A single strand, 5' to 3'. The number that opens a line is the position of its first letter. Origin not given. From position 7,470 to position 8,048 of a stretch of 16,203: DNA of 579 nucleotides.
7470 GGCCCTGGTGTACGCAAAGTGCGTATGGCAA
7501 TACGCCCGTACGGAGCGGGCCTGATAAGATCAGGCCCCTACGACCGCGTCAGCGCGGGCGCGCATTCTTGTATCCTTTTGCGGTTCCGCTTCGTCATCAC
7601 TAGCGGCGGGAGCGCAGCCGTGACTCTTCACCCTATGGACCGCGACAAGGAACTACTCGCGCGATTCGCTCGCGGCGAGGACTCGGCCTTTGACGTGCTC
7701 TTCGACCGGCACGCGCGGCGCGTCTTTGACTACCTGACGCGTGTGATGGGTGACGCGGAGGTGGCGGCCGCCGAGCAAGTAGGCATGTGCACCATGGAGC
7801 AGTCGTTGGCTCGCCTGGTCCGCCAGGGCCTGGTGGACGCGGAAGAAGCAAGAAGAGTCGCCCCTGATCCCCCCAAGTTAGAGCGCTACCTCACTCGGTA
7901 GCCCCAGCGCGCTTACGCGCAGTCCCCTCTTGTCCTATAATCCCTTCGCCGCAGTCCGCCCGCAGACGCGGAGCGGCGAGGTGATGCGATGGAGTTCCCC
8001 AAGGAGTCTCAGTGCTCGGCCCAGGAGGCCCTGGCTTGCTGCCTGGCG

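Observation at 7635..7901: Chimeric 88-codon ORF joining an ECF sigma N-terminus to a PilT-type ATPase C-terminus is a rearrangement scar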

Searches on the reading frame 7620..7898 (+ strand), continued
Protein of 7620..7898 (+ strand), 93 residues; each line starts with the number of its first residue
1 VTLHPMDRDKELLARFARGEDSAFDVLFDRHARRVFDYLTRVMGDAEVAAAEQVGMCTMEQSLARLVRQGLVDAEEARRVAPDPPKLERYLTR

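Call 47: search_protein_families(library=ncbifam, proteins=[L083:9146-9802:+, L083:9817-10209:+, P0017, P0003, window:7620-7898:+], max_evalue=0.01)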
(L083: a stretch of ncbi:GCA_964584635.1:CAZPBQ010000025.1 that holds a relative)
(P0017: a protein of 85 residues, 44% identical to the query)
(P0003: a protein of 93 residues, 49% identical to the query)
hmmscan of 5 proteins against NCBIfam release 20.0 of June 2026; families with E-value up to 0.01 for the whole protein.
L083:9146-9802:+ (219 aa): 18 families
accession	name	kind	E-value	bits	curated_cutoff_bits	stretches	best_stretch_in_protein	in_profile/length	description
TIGR01420.1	pilT_fam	subfamily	1.3e-59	202.2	319.1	1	3-217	2-216/343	PilT/PilU family type 4a pilus ATPase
TIGR02533.1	type_II_gspE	equivalog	3.6e-24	85.3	630.25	1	107-214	223-330/486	type II secretion system ATPase GspE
NF007755.0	PRK10436.1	equivalog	7.8e-22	77.5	617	1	3-215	89-307/465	type II secretion system protein GspE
TIGR02538.1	type_IV_pilB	equivalog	6.1e-21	74.6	675.65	1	114-214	307-403/564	type IV-A pilus assembly ATPase PilB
TIGR02525.1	plasmid_TraJ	equivalog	1.7e-20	73.3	368.3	1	85-212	111-241/372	plasmid transfer ATPase TraJ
NF041000.1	ATPase_ComGA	equivalog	5e-19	68.3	300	1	113-212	118-214/267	competence type IV pilus ATPase ComGA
NF053534.1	T4PilAsmATPsTfpB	equivalog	1.1e-18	67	850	1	108-214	317-423/584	type IV pilus assembly ATPase TfpB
TIGR02524.1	dot_icm_DotB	equivalog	6e-15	55.3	463.3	1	3-215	6-231/358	Dot/Icm type IV secretion system ATPase DotB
TIGR02782.1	TrbB_P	equivalog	1.8e-07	30.8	304.55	1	123-214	136-226/303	P-type conjugative transfer ATPase TrbB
NF058587.1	archaellum_moto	equivalog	4.4e-06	25.7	550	1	126-208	278-362/527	archaellum flagellar ATPase motor FlaI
TIGR03819.1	heli_sec_ATPase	hypoth_equivalog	7.9e-06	25.3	373.15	1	115-214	171-271/340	TadA family conjugal transfer-associated ATPase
TIGR02788.1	VirB11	equivalog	1.1e-05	24.6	249.95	1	123-209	144-231/308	P-type DNA transfer ATPase VirB11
NF010407.0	PRK13833.1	subfamily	1.4e-05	24.7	499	1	126-210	147-229/323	conjugal transfer protein TrbB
NF010469.0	PRK13894.1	subfamily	3.5e-05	23.3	508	1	115-214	142-238/320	conjugal transfer ATPase TrbB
NF053672.1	bindosome_BasE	exception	0.00049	19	1000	1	126-208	273-357/512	bindosome assembly system ATPase subunit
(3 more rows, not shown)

L083:9817-10209:+ (131 aa): 6 families
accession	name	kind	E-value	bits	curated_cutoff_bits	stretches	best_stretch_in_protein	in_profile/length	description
TIGR01420.1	pilT_fam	subfamily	2.5e-33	115.8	319.1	1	1-123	221-342/343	PilT/PilU family type 4a pilus ATPase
TIGR02525.1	plasmid_TraJ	equivalog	6.5e-09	35.2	368.3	1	1-84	251-333/372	plasmid transfer ATPase TraJ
TIGR02533.1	type_II_gspE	equivalog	8e-05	21.5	630.25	1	1-50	338-381/486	type II secretion system ATPase GspE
NF007755.0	PRK10436.1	equivalog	0.00011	21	617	1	1-53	314-360/465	type II secretion system protein GspE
TIGR02538.1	type_IV_pilB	equivalog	0.0007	18.3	675.65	1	1-50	411-454/564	type IV-A pilus assembly ATPase PilB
NF041000.1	ATPase_ComGA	equivalog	0.0055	15.7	300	1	1-49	224-266/267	competence type IV pilus ATPase ComGA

P0017 (85 aa): 3 families
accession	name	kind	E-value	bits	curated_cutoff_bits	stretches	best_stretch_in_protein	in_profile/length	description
TIGR01552.1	phd_fam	subfamily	2.2e-06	26.9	20.8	1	16-43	1-28/53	type II toxin-antitoxin system prevent-host-death family antitoxin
TIGR01420.1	pilT_fam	subfamily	0.0036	16.6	319.1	1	39-77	305-343/343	PilT/PilU family type 4a pilus ATPase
TIGR04354.1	amphi-Trp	subfamily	0.0063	16.8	31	0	20-51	10-40/67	amphi-Trp domain-containing protein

P0003 (93 aa): 1 family
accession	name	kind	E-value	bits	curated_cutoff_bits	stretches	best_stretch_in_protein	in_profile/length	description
TIGR01420.1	pilT_fam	subfamily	1e-16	61.1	319.1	1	1-85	259-342/343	PilT/PilU family type 4a pilus ATPase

window:7620-7898:+ (93 aa): 13 families
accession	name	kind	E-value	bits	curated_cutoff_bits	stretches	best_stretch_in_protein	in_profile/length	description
NF009166.1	PRK12513.1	equivalog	1.5e-09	37.8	206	1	6-49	6-49/193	RNA polymerase sigma factor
NF007225.0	PRK09643.1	equivalog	1.5e-07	31.3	190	1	8-50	13-55/204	RNA polymerase sigma factor SigM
NF009190.0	PRK12538.1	equivalog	6.3e-07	29.3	303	1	6-59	47-98/233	RNA polymerase sigma factor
NF009168.0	PRK12515.1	subfamily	1.5e-06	27.8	236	1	7-50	7-50/189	RNA polymerase sigma factor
NF004113.0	PRK05602.1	equivalog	1.6e-06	27.9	208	1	6-49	29-72/211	RNA polymerase sigma factor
NF007228.0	PRK09646.1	subfamily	3.6e-05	23.5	226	1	9-48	17-56/194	ECF RNA polymerase sigma factor SigK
NF008894.0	PRK11924.3-1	equivalog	6.2e-05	23.1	258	1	7-54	7-53/188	RNA polymerase sigma factor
TIGR02939.1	RpoE_Sigma70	equivalog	0.00018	21.6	236.15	1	7-47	5-45/190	RNA polymerase sigma factor RpoE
NF009172.0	PRK12519.1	subfamily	0.00046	19.8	222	1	7-47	14-54/194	RNA polymerase sigma factor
TIGR01420.1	pilT_fam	subfamily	0.00064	19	319.1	1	49-84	306-341/343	PilT/PilU family type 4a pilus ATPase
NF010500.0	PRK13919.1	subfamily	0.00067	19.9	226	1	9-54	10-53/186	putative RNA polymerase sigma E protein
NF009176.0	PRK12524.1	equivalog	0.00067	19.5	264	1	8-56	12-58/196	RNA polymerase sigma factor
NF007216.0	PRK09638.1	equivalog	0.0062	16.3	194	1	8-50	4-46/180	RNA polymerase sigma factor SigY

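Call 59: predict_structure(protein=window:7620-7898:+)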
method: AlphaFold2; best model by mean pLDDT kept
length: 93 residues; sequences in the alignment: 1
mean_pLDDT: 71.0   pTM: 0.45
mean pLDDT of the five models: 71.0, 65.1, 61.0, 60.1, 57.1
residues with pLDDT >= 90: 3; 70-90: 43; 50-70: 43; < 50: 4
segments of 3 or more residues with pLDDT < 50: 1-4
pLDDT, mean of each block of 10 residues (from residue 1): 56 72 57 64 62 64 85 87 88 81
secondary structure, 60 per line:
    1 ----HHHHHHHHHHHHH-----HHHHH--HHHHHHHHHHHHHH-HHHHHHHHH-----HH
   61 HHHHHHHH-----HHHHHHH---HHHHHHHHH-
elements in order: H5-17 H23-27 H30-43 H45-53 H59-68 H74-80 H84-92
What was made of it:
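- AlphaFold2 predicts an all-helical chain, with pLDDT 85-88 over the last ~30 residues (call 59). The overall model is weak (pLDDT 71, pTM 0.45; call 59).
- Tried and rejected: Weak model, not informative about function (call 59).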

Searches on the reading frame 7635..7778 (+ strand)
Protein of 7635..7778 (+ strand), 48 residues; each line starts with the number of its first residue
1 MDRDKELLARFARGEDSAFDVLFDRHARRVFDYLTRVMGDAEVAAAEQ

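Call 5: search_protein_families(library=pfam, proteins=[window:7635-7778:+], max_evalue=10)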
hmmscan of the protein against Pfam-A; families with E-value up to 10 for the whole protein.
seq(48 aa): 0 families

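Call 7: search_protein_families(library=ncbifam, proteins=[window:7635-7778:+], max_evalue=10)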
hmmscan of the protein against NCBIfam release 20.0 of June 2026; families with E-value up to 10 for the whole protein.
seq(48 aa): 16 families
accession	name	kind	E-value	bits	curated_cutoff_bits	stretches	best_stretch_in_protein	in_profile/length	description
NF009166.1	PRK12513.1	equivalog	1.4e-09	38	206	1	3-44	8-49/193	RNA polymerase sigma factor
NF007225.0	PRK09643.1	equivalog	7.4e-08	32.3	190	1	3-45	13-55/204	RNA polymerase sigma factor SigM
NF009168.0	PRK12515.1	subfamily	6.7e-07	29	236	1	3-44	8-49/189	RNA polymerase sigma factor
NF004113.0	PRK05602.1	equivalog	1e-06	28.5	208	1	2-44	30-72/211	RNA polymerase sigma factor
NF009190.0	PRK12538.1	equivalog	4.6e-06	26.5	303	1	1-42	47-88/233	RNA polymerase sigma factor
NF007228.0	PRK09646.1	subfamily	1.8e-05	24.4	226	1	5-43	18-56/194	ECF RNA polymerase sigma factor SigK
NF008894.0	PRK11924.3-1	equivalog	5e-05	23.4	258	1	3-45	8-50/188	RNA polymerase sigma factor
TIGR02939.1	RpoE_Sigma70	equivalog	0.00012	22.2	236.15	1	3-42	6-45/190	RNA polymerase sigma factor RpoE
NF009172.0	PRK12519.1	subfamily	0.00021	20.9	222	1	3-42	15-54/194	RNA polymerase sigma factor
NF010500.0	PRK13919.1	subfamily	0.00057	20.1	226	1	4-44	10-49/186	putative RNA polymerase sigma E protein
NF009176.0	PRK12524.1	equivalog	0.00087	19.1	264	1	4-42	13-51/196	RNA polymerase sigma factor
NF007216.0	PRK09638.1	equivalog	0.0034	17.1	194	1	3-44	4-45/180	RNA polymerase sigma factor SigY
NF008888.0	PRK11922.1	equivalog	0.0077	15.9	204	1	3-38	16-51/231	RNA polymerase sigma factor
NF009171.0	PRK12518.1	equivalog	0.008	16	208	1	3-41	13-51/191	RNA polymerase sigma factor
NF007227.0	PRK09645.1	subfamily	0.017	15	202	1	13-44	9-40/177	sigma-70 family RNA polymerase sigma factor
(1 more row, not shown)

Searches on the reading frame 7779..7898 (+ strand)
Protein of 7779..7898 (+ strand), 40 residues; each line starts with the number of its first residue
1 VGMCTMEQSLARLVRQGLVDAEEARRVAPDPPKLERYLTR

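Call 5: search_protein_families(library=pfam, proteins=[window:7779-7898:+], max_evalue=10)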
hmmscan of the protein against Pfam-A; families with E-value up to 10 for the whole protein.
seq(40 aa): 1 family
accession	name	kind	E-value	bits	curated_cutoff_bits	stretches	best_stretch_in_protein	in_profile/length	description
PF13545.12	HTH_Crp_2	-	0.083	13.3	27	1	5-37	38-70/70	Crp-like helix-turn-helix domain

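Call 7: search_protein_families(library=ncbifam, proteins=[window:7779-7898:+], max_evalue=10)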
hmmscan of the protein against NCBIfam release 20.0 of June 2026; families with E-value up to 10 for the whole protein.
seq(40 aa): 1 family
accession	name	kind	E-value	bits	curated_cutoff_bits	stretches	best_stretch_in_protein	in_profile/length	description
TIGR01420.1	pilT_fam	subfamily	0.0016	17.8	319.1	1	2-31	312-341/343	PilT/PilU family type 4a pilus ATPase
